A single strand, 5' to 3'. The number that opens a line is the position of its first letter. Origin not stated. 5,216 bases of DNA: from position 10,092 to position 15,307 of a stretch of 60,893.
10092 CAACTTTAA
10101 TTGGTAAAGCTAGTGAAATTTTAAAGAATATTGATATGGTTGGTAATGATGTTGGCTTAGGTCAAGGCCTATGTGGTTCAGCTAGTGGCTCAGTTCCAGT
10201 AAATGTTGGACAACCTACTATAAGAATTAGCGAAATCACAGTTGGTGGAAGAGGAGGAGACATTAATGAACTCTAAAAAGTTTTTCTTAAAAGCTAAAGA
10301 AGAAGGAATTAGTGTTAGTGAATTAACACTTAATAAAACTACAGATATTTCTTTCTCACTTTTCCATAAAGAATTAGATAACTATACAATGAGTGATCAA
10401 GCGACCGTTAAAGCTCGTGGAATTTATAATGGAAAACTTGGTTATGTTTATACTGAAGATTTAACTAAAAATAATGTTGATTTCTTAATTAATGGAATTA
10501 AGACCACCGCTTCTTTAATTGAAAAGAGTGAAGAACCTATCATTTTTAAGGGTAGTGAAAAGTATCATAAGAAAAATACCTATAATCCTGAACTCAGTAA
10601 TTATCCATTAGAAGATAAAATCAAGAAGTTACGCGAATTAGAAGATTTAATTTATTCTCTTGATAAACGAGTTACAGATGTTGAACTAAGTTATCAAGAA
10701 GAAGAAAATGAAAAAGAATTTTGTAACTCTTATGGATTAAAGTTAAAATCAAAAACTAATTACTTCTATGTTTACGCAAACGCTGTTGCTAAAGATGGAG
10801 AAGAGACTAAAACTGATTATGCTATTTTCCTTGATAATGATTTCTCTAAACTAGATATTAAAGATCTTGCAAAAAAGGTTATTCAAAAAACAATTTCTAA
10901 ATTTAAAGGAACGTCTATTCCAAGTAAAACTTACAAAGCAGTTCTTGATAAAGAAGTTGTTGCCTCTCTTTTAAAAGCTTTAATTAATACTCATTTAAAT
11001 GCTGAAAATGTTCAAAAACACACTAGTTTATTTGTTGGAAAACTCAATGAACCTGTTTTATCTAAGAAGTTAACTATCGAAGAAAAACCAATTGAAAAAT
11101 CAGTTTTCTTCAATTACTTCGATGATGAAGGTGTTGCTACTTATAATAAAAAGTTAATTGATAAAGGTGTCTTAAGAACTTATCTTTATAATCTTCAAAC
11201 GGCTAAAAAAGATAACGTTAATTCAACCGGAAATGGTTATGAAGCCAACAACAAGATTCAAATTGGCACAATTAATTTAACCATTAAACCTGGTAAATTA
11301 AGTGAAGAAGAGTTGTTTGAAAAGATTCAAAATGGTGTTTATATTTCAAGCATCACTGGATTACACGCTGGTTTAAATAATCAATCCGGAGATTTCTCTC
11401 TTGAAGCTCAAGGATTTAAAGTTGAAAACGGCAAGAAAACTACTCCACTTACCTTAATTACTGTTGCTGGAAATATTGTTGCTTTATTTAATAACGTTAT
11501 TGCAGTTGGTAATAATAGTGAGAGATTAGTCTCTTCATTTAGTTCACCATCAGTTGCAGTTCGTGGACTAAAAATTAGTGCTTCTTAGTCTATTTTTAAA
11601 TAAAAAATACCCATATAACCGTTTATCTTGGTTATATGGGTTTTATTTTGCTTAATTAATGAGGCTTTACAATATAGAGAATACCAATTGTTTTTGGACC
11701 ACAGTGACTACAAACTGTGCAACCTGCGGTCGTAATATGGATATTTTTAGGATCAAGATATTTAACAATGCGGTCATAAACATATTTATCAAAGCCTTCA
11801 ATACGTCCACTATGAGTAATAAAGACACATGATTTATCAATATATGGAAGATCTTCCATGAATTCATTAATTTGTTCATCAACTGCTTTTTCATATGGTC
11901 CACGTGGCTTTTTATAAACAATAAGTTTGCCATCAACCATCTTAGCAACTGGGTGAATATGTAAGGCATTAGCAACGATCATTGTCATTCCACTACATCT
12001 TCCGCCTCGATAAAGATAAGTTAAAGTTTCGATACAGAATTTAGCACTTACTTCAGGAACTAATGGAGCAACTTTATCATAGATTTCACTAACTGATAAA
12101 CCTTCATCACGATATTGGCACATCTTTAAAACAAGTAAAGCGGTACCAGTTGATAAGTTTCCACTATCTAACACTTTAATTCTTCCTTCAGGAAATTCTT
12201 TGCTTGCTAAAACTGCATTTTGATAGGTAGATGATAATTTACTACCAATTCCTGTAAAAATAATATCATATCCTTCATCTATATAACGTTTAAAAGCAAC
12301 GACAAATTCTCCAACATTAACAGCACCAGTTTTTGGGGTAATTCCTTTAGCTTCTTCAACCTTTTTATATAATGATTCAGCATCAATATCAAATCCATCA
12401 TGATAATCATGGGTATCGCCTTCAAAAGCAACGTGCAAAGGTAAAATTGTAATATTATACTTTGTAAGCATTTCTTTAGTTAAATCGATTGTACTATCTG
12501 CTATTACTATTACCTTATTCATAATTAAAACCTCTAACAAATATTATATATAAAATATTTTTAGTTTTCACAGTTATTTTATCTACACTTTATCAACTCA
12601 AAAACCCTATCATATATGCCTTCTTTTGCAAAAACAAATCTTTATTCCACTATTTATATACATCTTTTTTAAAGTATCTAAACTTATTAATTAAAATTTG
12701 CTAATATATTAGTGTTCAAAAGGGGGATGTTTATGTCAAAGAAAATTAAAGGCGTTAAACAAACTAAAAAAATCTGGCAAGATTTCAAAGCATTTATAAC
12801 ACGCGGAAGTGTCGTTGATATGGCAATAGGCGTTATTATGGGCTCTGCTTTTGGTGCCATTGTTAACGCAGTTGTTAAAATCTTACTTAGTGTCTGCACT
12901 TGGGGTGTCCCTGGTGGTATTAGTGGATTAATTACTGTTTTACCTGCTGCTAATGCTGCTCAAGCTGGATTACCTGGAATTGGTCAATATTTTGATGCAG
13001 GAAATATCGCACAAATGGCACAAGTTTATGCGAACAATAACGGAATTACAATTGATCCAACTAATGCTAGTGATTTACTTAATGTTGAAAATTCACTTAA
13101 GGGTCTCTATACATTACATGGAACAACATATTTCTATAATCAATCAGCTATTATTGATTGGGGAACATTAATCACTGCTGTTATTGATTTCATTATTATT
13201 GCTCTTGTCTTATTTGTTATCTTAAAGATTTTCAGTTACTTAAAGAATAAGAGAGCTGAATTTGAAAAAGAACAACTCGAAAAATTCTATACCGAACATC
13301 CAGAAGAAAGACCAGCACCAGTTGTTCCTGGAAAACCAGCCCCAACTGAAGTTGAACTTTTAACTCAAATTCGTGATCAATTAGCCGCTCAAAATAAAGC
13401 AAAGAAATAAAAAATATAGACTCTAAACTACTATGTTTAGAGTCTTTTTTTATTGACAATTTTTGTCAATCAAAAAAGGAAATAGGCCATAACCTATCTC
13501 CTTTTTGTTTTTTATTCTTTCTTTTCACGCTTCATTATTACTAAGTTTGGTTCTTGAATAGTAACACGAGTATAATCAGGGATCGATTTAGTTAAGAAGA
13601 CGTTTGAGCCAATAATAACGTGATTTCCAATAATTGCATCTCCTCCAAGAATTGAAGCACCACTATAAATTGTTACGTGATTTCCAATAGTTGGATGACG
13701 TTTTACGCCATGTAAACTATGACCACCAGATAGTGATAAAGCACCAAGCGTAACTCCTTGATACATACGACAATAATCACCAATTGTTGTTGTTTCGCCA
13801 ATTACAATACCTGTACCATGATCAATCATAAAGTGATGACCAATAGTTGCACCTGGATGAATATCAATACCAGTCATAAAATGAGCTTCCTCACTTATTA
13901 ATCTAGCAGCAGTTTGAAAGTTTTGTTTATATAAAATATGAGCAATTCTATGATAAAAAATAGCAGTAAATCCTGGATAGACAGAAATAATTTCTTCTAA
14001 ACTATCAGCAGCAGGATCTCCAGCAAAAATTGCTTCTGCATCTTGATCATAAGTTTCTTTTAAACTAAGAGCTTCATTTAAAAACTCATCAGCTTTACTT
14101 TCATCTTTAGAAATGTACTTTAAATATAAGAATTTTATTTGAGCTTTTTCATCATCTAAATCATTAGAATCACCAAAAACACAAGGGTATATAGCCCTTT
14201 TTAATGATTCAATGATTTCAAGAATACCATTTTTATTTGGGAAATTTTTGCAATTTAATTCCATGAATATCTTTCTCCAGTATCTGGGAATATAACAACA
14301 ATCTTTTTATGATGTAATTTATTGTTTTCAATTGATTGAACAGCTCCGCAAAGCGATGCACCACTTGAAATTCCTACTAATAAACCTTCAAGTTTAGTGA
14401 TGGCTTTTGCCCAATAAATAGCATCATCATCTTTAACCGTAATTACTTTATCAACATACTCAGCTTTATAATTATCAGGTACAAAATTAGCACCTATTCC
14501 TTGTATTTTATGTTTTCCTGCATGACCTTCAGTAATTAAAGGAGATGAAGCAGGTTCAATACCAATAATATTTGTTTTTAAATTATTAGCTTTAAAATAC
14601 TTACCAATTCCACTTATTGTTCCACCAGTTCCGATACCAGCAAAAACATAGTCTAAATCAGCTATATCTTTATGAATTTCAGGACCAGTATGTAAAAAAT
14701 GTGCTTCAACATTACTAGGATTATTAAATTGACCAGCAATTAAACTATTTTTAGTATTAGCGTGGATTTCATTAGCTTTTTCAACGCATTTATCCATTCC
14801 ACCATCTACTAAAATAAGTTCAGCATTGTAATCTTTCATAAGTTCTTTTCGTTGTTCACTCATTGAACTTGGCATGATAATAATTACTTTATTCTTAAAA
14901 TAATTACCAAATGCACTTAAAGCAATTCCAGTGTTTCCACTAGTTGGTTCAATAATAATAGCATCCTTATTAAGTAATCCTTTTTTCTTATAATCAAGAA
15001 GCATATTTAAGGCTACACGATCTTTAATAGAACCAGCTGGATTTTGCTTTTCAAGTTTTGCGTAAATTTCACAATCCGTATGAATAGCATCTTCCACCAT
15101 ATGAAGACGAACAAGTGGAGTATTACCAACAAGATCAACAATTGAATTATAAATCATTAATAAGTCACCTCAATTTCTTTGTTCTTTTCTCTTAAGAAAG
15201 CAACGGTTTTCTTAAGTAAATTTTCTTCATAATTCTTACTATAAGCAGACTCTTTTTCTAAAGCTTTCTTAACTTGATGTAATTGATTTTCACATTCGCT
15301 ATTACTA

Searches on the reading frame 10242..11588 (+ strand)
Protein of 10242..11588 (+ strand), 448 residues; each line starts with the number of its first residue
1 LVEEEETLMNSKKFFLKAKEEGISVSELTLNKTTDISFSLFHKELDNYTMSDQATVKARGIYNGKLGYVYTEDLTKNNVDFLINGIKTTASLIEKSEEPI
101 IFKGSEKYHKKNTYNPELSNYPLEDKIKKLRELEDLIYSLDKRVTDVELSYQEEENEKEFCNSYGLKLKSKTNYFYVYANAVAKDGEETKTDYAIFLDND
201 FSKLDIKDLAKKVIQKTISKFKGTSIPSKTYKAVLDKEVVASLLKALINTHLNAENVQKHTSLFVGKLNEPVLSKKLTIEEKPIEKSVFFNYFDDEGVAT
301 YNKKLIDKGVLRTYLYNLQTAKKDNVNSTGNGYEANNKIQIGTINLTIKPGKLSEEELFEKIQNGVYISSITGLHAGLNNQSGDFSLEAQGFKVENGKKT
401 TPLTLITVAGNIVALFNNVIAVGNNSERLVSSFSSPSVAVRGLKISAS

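Call 22: search_protein_families(library=pfam, proteins=[window:10242-11588:+], max_evalue=0.00001)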
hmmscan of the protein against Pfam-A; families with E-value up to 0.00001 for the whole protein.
window:10242-11588:+ (448 aa): 2 families
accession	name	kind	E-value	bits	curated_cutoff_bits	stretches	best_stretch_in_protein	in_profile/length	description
PF19289.4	PmbA_TldD_3rd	-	2.3e-63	213.8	22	1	228-446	1-219/220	PmbA/TldA metallopeptidase C-terminal domain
PF19290.4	PmbA_TldD_2nd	-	5.2e-17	62.7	20.9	1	117-220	2-108/109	PmbA/TldA metallopeptidase central domain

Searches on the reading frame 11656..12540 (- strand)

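Call 22: search_protein_families(library=pfam, proteins=[window:11656-12540:-], max_evalue=0.00001)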
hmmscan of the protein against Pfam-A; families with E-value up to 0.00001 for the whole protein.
window:11656-12540:- (294 aa): 1 family
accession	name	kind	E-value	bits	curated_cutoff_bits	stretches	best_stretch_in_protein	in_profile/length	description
PF02645.21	DegV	-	5.2e-63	213.4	27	1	9-291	1-279/280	Uncharacterised protein, DegV family COG1307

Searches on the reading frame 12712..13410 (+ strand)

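Call 22: search_protein_families(library=pfam, proteins=[window:12712-13410:+], max_evalue=0.00001)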
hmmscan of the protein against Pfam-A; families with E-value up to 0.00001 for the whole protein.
window:12712-13410:+ (232 aa): 1 family
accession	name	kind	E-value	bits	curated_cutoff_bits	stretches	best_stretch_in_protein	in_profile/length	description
PF01741.23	MscL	-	3.3e-25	89.2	27.4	2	21-60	1-40/123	Large-conductance mechanosensitive channel, MscL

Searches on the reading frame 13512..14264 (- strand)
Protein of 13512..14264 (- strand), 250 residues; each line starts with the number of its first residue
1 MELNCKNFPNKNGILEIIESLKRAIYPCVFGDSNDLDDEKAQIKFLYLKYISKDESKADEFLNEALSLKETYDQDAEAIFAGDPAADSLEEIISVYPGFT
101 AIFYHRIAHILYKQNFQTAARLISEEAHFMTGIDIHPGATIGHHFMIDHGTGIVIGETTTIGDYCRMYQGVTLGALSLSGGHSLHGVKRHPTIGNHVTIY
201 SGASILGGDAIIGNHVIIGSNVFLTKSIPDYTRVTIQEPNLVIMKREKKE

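Call 22: search_protein_families(library=pfam, proteins=[window:13512-14264:-], max_evalue=0.00001)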
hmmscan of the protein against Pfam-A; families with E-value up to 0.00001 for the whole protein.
window:13512-14264:- (250 aa): 1 family
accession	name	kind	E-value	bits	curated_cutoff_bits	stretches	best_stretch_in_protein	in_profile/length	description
PF00132.30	Hexapep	-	5.1e-11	42.2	27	0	190-225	1-35/36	Bacterial transferase hexapeptide (six repeats)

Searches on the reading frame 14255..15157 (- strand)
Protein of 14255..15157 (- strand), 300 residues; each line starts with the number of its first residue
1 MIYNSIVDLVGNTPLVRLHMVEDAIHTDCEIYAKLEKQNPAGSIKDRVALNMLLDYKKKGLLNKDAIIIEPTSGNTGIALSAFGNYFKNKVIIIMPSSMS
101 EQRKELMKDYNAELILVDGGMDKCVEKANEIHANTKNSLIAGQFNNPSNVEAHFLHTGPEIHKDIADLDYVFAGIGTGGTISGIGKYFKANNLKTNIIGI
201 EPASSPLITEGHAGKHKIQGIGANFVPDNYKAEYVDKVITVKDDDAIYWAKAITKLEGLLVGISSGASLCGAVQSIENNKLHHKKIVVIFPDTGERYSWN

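Call 22: search_protein_families(library=pfam, proteins=[window:14255-15157:-], max_evalue=0.00001)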
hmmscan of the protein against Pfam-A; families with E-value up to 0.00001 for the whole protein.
window:14255-15157:- (300 aa): 1 family
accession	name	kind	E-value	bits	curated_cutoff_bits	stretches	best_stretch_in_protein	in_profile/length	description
PF00291.31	PALP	-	3.5e-73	247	35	1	8-292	3-295/295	Pyridoxal-phosphate dependent enzyme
